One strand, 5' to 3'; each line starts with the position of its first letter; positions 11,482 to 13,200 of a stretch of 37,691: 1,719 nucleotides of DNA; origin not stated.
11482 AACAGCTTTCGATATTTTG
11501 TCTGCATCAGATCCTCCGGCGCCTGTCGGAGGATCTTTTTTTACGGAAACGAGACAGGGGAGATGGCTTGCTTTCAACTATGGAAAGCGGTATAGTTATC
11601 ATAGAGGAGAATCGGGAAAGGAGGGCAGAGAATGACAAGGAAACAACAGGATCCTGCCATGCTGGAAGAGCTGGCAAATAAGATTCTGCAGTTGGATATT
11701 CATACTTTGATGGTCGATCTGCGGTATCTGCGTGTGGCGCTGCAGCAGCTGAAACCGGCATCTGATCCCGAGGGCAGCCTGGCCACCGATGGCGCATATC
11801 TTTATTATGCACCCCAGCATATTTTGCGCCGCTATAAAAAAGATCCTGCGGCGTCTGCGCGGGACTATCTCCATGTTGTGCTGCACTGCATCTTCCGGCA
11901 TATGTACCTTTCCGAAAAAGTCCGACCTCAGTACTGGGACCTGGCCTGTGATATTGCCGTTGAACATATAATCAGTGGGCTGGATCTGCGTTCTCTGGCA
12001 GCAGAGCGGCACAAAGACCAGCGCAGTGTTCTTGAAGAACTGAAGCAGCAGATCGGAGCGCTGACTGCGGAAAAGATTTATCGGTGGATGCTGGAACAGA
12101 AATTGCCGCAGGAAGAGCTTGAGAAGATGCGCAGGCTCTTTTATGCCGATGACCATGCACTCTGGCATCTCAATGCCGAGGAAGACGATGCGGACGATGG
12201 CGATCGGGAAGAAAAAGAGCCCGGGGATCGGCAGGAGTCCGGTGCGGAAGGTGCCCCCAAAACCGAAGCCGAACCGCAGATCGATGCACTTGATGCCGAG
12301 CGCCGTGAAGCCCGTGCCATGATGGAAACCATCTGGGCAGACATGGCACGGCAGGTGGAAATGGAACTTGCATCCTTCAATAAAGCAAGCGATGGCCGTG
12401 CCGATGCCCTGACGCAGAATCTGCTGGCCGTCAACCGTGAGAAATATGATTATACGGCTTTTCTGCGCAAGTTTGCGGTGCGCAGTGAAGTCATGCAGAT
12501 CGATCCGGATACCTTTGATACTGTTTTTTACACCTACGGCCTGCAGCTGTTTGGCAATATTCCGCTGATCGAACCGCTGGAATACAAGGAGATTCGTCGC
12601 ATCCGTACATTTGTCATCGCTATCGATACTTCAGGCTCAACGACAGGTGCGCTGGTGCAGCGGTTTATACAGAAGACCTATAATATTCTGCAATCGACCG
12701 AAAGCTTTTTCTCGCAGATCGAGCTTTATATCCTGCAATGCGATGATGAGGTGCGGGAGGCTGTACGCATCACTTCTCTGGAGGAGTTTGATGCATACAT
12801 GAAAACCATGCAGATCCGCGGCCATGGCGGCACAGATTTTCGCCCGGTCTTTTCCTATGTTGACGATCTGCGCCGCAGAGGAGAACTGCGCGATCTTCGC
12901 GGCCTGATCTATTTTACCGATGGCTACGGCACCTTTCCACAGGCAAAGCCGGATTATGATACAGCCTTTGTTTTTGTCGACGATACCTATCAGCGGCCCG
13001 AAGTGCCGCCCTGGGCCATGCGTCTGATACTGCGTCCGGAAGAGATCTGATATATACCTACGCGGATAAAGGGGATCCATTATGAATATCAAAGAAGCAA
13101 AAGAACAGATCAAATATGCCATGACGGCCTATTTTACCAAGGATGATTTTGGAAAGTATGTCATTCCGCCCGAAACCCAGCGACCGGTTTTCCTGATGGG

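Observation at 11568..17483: Self-contained vWA(DUF2201)-MoxR AAA+-LRR three-gene operon: candidate ATP-driven sensor/conflict-type (or chaperone) system of unknown function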

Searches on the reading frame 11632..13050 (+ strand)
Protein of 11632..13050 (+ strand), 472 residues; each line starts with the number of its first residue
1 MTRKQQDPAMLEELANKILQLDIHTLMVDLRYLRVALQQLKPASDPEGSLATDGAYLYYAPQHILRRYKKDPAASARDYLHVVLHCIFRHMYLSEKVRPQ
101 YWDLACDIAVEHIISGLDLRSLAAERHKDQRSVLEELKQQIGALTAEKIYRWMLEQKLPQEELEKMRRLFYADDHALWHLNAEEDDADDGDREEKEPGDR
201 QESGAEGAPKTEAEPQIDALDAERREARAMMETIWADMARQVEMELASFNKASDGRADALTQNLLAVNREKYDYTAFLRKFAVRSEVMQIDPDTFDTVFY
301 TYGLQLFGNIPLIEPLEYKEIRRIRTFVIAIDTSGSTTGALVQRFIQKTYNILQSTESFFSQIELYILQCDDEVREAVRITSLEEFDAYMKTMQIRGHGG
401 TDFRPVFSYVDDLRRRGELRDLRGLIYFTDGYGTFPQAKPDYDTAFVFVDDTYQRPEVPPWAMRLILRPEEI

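Call 3: search_protein_families(library=pfam, proteins=[window:11632-13050:+], max_evalue=0.01)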
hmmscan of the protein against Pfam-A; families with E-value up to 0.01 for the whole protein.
window:11632-13050:+ (472 aa): 2 families
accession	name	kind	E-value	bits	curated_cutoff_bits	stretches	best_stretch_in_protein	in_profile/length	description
PF09967.15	DUF2201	-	1.3e-13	51.5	26.4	1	328-466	2-121/123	VWA-like domain (DUF2201)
PF13203.12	DUF2201_N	-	1.5e-10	41.5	23.2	1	32-243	19-201/271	Putative metallopeptidase domain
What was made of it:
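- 11632..13050 (+): Gene 1: a pseudo-zincin N-domain (aa 1-180), an acidic disordered linker and a vWA/MIDAS domain (aa ~325-472). PF13203 and PF09967 (call 3).
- On MoxR-vWA chaperone/co-chaperone pair (generic): PF09967 (call 3).
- On DUF2201_N/DUF2201 (PF13203 + PF09967) proteins: 41.5 against 23.2 bits, and 51.5 against 26.4 bits (call 3).
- On BspA-type surface LRR adhesins: E 3e-193, 7 stretches (call 3).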

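Call 4: search_protein_families(library=padloc, proteins=[window:11632-13050:+], max_evalue=0.01)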
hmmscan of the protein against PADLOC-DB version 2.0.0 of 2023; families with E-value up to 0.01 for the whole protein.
window:11632-13050:+ (472 aa): 0 families

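Call 5: search_protein_families(library=ncbifam, proteins=[window:11632-13050:+], max_evalue=0.01)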
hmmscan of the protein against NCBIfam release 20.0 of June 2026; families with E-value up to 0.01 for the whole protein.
window:11632-13050:+ (472 aa): 0 families

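Call 13: find_homologous_proteins(query=window:11632-13050:+)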
Query window:11632-13050:+ (472 aa): 7999 proteins with E <= 0.001 among 8000 candidates; the best 120 are listed.
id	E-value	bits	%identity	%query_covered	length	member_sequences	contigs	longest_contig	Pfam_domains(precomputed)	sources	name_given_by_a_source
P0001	0.0e+0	1040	98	100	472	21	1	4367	PF13203.13,PF09967.16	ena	-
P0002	1.3e-205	702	66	98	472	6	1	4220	PF09967.16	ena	-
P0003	5.9e-200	683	66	97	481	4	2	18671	PF13203.13,PF09967.16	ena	-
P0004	4.2e-166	571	57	98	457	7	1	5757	PF13203.13,PF09967.16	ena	-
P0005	6.5e-162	558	56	98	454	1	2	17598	PF13203.13,PF09967.16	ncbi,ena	-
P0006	3.1e-161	555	55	98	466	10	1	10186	PF13203.13,PF09967.16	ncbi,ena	-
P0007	4.6e-160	551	55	98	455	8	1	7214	PF13203.13,PF09967.16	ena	-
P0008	1.7e-159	550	53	98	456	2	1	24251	PF13203.13,PF09967.16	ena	-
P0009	1.8e-159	550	56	98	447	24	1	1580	PF13203.13,PF09967.16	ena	-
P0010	4.9e-159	548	55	98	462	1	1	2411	PF13203.13,PF09967.16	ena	-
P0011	6.2e-159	548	56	98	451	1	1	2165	PF13203.13,PF09967.16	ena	-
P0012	1.4e-158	547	55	98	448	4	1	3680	PF13203.13,PF09967.16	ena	-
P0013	1.7e-158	546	55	98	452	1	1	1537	PF13203.13,PF09967.16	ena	-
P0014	6.0e-158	545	55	97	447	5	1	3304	PF13203.13,PF09967.16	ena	-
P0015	6.5e-158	544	56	98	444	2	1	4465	PF13203.13,PF09967.16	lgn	-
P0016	6.7e-158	544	50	98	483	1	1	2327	PF13203.13,PF09967.16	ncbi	-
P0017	8.0e-158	544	54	98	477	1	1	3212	PF13203.13,PF09967.16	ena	-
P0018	1.0e-157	544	52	99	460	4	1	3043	PF13203.13,PF09967.16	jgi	jgi:predicted metal-dependent peptidase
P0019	1.3e-157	543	53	100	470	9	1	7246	PF13203.13,PF09967.16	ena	-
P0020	1.3e-157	543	55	98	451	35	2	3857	PF13203.13,PF09967.16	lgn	-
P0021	1.9e-157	543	53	98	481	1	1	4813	PF13203.13,PF09967.16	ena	-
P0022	3.7e-157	542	53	100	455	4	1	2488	PF13203.13,PF09967.16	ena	-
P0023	6.2e-157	541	54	98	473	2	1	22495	PF13203.13,PF09967.16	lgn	-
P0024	9.4e-157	541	56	98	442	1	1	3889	PF13203.13,PF09967.16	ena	-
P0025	1.2e-156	540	53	100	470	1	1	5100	PF13203.13,PF09967.16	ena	-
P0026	1.2e-156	540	53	98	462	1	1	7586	PF13203.13,PF09967.16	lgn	-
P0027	1.2e-156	540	51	97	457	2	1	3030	PF13203.13,PF09967.16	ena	-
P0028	1.8e-156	540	56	98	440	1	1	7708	PF13203.13,PF09967.16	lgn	-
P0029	2.2e-156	539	55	98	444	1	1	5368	PF13203.13,PF09967.16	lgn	-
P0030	2.4e-156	539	56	98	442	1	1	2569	PF13203.13,PF09967.16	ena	-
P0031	2.5e-156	539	55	98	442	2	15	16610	PF13203.13,PF09967.16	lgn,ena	-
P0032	3.2e-156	539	55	98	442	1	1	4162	PF13203.13,PF09967.16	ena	-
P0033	3.3e-156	539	56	98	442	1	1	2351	PF13203.13,PF09967.16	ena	-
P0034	3.5e-156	539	56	98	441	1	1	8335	PF13203.13,PF09967.16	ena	-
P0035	3.7e-156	539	54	98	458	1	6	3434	PF13203.13,PF09967.16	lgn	-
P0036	3.7e-156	539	56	98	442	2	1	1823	PF13203.13,PF09967.16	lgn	-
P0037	6.1e-156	538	56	98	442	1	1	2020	PF13203.13,PF09967.16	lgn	-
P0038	6.6e-156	538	56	98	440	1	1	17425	PF13203.13,PF09967.16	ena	-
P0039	7.1e-156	538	55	98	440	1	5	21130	PF13203.13,PF09967.16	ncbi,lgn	-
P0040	7.5e-156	538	55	98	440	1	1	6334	PF13203.13,PF09967.16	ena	-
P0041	8.7e-156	537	56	98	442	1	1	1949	PF13203.13,PF09967.16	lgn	-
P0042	9.8e-156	537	51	98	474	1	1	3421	PF13203.13,PF09967.16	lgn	-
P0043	1.2e-155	537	55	98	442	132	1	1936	PF13203.13,PF09967.16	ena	-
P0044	1.6e-155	537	56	98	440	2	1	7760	PF13203.13,PF09967.16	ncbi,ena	-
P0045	1.9e-155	536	53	100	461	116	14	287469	PF09967.16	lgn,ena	-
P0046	2.0e-155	536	55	98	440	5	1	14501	PF13203.13,PF09967.16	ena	-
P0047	2.5e-155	536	52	97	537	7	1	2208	PF13203.13,PF09967.16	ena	-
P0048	2.9e-155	536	52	100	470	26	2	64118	PF13203.13,PF09967.16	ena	-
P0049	3.0e-155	536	52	100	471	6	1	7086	PF13203.13,PF09967.16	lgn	-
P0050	3.2e-155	536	51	98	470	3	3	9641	PF13203.13,PF09967.16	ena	-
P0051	4.2e-155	535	55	98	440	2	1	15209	PF13203.13,PF09967.16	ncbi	-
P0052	4.5e-155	535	55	98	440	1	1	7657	PF13203.13,PF09967.16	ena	-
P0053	4.5e-155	535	53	97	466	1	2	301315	PF13203.13,PF09967.16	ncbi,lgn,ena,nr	ncbi:MAG: metallopeptidase [Clostridia bacterium]|nr:metallopeptidase [Clostridia bacterium]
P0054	8.1e-155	534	52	98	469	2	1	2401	PF13203.13,PF09967.16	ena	-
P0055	1.2e-154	534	56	98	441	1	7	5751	PF13203.13,PF09967.16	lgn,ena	-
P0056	1.3e-154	534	52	98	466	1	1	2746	PF13203.13,PF09967.16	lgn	-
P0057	1.4e-154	533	55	98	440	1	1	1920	PF13203.13,PF09967.16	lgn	-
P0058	1.5e-154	533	55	98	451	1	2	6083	PF13203.13,PF09967.16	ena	-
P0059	1.7e-154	533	56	98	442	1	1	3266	PF13203.13,PF09967.16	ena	-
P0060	2.0e-154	533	52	98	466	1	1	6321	PF13203.13,PF09967.16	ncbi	-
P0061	2.2e-154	533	56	98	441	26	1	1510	PF13203.13,PF09967.16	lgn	-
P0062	2.3e-154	533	52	100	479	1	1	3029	PF13203.13,PF09967.16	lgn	-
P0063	2.5e-154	533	56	98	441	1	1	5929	PF13203.13,PF09967.16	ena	-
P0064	2.9e-154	532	55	98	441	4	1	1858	PF13203.13,PF09967.16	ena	-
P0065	3.3e-154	532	52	98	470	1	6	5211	PF13203.13,PF09967.16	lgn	-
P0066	4.1e-154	532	53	100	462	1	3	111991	PF13203.13,PF09967.16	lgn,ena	-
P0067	4.6e-154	532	55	98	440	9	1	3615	PF13203.13,PF09967.16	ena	-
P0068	5.2e-154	532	52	100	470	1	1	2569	PF13203.13,PF09967.16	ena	-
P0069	6.1e-154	531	52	98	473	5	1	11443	PF13203.13,PF09967.16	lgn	-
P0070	6.4e-154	531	56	98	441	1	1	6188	PF13203.13,PF09967.16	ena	-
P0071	7.1e-154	531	55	98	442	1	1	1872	PF13203.13,PF09967.16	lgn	-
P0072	8.9e-154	531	56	98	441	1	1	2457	PF13203.13,PF09967.16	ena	-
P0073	9.0e-154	531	52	97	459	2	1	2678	PF13203.13,PF09967.16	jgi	jgi:predicted metal-dependent peptidase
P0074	1.1e-153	530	53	100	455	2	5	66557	PF13203.13,PF09967.16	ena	-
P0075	1.2e-153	530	55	98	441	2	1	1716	PF13203.13,PF09967.16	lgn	-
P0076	1.2e-153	530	53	98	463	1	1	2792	PF13203.13,PF09967.16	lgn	-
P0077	1.3e-153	530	52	98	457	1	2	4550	PF13203.13,PF09967.16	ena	-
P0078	1.3e-153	530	51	98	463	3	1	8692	PF13203.13,PF09967.16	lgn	-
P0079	1.3e-153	530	52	100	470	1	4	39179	PF13203.13,PF09967.16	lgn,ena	-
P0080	1.4e-153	530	51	98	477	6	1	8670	PF13203.13,PF09967.16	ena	-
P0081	2.2e-153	529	54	98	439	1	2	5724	PF13203.13,PF09967.16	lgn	-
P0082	2.3e-153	529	53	100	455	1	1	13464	PF13203.13,PF09967.16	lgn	-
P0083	2.4e-153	529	51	98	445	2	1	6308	PF13203.13,PF09967.16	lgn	-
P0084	2.5e-153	529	51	98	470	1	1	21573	PF13203.13,PF09967.16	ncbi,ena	-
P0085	2.6e-153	529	51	98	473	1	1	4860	PF13203.13,PF09967.16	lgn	-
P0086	3.4e-153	529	52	98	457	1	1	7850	PF13203.13,PF09967.16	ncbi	-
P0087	4.0e-153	529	52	100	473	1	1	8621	PF09967.16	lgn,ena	-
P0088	4.4e-153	528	54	98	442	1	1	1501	PF13203.13,PF09967.16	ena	-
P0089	5.8e-153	528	51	98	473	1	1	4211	PF13203.13,PF09967.16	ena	-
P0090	5.9e-153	528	51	98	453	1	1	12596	PF13203.13,PF09967.16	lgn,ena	-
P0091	6.1e-153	528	51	99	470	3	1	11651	PF13203.13,PF09967.16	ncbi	-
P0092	6.7e-153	528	52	98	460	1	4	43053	PF13203.13,PF09967.16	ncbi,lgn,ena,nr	ncbi:MAG: metallopeptidase [Oscillospiraceae bacterium]|nr:metallopeptidase [Oscillospiraceae bacter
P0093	8.5e-153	528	53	97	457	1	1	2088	PF13203.13,PF09967.16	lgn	-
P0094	1.1e-152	527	51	98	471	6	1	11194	PF13203.13,PF09967.16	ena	-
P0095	1.1e-152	527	52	100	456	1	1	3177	PF13203.13,PF09967.16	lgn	-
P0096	1.1e-152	527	52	97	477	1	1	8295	PF13203.13,PF09967.16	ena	-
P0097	1.2e-152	527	51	100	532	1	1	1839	PF13203.13,PF09967.16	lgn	-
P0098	1.3e-152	527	55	98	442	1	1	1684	PF13203.13,PF09967.16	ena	-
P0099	1.6e-152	527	51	98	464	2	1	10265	PF13203.13,PF09967.16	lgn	-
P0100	1.7e-152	527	51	97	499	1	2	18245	PF13203.13,PF09967.16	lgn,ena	-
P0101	1.7e-152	527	54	98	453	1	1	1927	PF13203.13,PF09967.16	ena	-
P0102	1.8e-152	526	53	98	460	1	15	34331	PF13203.13,PF09967.16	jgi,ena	-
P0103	2.3e-152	526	54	98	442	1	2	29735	PF13203.13,PF09967.16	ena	-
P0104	2.4e-152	526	53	98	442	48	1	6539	PF13203.13,PF09967.16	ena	-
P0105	2.5e-152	526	54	98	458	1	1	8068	PF13203.13,PF09967.16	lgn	-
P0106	2.6e-152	526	51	98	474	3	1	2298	PF09967.16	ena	-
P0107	3.5e-152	526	52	98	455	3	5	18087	PF13203.13,PF09967.16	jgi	-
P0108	3.5e-152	526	52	97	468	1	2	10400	PF13203.13,PF09967.16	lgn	-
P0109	3.6e-152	525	56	98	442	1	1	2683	PF13203.13,PF09967.16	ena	-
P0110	3.9e-152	525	51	97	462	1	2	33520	PF13203.13,PF09967.16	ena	-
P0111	4.4e-152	525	52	98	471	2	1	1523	PF13203.13,PF09967.16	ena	-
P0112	4.6e-152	525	52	97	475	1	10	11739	PF13203.13,PF09967.16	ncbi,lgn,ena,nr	ncbi:MAG: metallopeptidase [Oscillospiraceae bacterium]|nr:metallopeptidase [Oscillospiraceae bacter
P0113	4.8e-152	525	53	98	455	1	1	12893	PF13203.13,PF09967.16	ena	-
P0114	5.1e-152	525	51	98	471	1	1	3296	PF13203.13,PF09967.16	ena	-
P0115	6.5e-152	525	52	98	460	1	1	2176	PF13203.13,PF09967.16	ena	-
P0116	6.6e-152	525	51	98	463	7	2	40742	PF13203.13,PF09967.16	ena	-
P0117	7.3e-152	524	51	98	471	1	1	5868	PF13203.13,PF09967.16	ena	-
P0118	7.7e-152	524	50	97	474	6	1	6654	PF13203.13,PF09967.16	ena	-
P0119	8.0e-152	524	53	98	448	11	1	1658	PF13203.13,PF09967.16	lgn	-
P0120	9.1e-152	524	50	98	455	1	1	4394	PF13203.13,PF09967.16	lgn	-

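Call 14: find_encoding_contigs(protein=P0003, flank=8000, max_places=3)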
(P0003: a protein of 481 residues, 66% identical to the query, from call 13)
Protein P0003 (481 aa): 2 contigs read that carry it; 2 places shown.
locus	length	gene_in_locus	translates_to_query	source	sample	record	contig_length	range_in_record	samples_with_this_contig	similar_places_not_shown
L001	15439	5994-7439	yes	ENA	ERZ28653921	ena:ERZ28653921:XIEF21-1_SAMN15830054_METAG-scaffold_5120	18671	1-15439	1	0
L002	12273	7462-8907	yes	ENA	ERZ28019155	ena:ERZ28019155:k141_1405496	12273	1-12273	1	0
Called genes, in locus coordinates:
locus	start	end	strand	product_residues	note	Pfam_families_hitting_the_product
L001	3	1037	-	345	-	?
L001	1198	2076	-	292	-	PF01256:Carb_kinase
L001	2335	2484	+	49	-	PF00471:Ribosomal_L33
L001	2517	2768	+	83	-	PF00584:SecE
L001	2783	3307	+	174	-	PF02357:NusG, PF00467:KOW (weak)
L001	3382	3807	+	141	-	PF03946:Ribosomal_L11_N, PF00298:Ribosomal_L11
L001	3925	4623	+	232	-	PF00687:Ribosomal_L1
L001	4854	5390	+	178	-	PF00466:Ribosomal_L10, PF27436:RL10_C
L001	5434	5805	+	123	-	PF16320:Ribosomal_L12_N, PF00542:Ribosomal_L12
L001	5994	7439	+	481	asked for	PF13203:DUF2201_N, PF09967:DUF2201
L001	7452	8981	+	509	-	PF13401:AAA_22 (faint), PF00004:AAA, PF07728:AAA_5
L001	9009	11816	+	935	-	-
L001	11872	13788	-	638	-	PF00795:CN_hydrolase, PF02540:NAD_synthase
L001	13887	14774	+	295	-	PF13353:Fer4_12 (weak), PF04055:Radical_SAM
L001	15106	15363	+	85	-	-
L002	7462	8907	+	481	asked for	PF13203:DUF2201_N, PF09967:DUF2201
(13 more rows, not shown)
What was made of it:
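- The 66%-identical trio sits in a different context, after rplL (call 14). The orthologous trio in L001 follows ribosomal protein genes (call 14).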

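Call 15: find_encoding_contigs(protein=P0053, flank=8000, max_places=2)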
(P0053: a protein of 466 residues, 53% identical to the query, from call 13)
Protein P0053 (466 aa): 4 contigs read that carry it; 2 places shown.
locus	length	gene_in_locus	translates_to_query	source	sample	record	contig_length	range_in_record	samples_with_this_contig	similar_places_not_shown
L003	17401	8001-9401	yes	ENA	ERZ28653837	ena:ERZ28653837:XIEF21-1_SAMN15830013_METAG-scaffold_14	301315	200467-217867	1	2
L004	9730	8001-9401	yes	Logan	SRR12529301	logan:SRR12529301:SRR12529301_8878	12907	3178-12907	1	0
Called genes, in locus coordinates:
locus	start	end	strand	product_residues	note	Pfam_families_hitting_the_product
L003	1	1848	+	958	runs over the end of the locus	PF00580:UvrD-helicase, PF13086:AAA_11 (faint), PF13245:AAA_19, PF13604:AAA_30 (faint), PF13361:UvrD_C, PF01930:Cas_Cas4 (faint), PF13361:UvrD_C, PF12705:PDDEXK_1, +1 more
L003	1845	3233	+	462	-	PF00929:RNase_T, PF13482:RNase_H_2 (weak)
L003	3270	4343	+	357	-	PF13280:WYL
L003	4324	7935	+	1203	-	-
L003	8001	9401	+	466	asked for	PF13203:DUF2201_N, PF09967:DUF2201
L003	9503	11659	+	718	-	-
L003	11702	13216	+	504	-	PF20030:bpMoxR (faint), PF13401:AAA_22 (faint), PF00004:AAA, PF07728:AAA_5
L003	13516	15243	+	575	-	PF18731:HEPN_Swt1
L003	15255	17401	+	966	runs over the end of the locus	PF03118:RNA_pol_A_CTD, PF14520:HHH_5 (faint), PF04545:Sigma70_r4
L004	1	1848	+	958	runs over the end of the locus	PF00580:UvrD-helicase, PF13086:AAA_11 (faint), PF13245:AAA_19, PF13604:AAA_30 (faint), PF13361:UvrD_C, PF01930:Cas_Cas4 (faint), PF13361:UvrD_C, PF12705:PDDEXK_1, +1 more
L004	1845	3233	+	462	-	PF00929:RNase_T, PF13482:RNase_H_2 (weak)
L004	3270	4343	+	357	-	PF13280:WYL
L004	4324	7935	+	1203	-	-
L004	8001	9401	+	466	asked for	PF13203:DUF2201_N, PF09967:DUF2201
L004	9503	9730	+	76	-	?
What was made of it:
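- On Known or candidate anti-phage defence systems (PADLOC 2.0): L003 has a defence-like context (call 15).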

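Call 16: find_encoding_contigs(protein=P0045, flank=8000, max_places=3)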
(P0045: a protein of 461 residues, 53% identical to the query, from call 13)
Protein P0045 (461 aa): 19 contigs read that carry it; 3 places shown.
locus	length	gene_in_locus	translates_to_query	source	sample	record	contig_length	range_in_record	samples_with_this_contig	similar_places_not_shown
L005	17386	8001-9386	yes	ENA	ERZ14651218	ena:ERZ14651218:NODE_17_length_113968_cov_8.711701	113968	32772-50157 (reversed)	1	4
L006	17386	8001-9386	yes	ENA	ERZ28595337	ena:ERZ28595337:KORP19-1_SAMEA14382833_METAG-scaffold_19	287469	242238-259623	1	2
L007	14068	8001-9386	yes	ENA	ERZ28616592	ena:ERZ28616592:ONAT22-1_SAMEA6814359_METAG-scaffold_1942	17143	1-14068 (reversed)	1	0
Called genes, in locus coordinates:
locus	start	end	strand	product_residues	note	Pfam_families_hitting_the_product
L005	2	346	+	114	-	PF24963:DUF7768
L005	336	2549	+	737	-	PF14520:HHH_5 (weak), PF14490:HHH_RecD2, PF13086:AAA_11 (weak), PF13245:AAA_19, PF13604:AAA_30, PF01443:Viral_helicase1 (weak), PF18335:SH3_13, PF13538:UvrD_C_2, +2 more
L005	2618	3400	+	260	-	PF27148:Slr1353_N (weak)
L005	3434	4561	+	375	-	PF01807:Zn_ribbon_DnaG, PF12965:DUF3854 (weak)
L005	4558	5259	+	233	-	-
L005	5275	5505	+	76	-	-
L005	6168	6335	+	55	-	-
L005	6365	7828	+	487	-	PF13306:LRR_5, PF13855:LRR_8 (faint), PF13306:LRR_5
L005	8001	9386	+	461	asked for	PF09967:DUF2201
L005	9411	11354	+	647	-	PF13306:LRR_5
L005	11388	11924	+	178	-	-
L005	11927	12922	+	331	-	-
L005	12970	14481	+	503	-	PF20030:bpMoxR (faint), PF13401:AAA_22 (faint), PF00004:AAA, PF07728:AAA_5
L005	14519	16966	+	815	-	PF13306:LRR_5, PF13569:DUF4132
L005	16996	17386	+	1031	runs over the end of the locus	PF13306:LRR_5, PF13855:LRR_8 (faint), PF23952:LRR_EndoS (faint), PF13306:LRR_5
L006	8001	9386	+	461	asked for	PF09967:DUF2201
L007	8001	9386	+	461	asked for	PF09967:DUF2201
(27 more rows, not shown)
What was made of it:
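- Some copies ride on mobile-element-like contexts (calls 15, 16). The L005-7 cassette lies beside a RecD2-like helicase, a primase and YqaJ (call 16).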
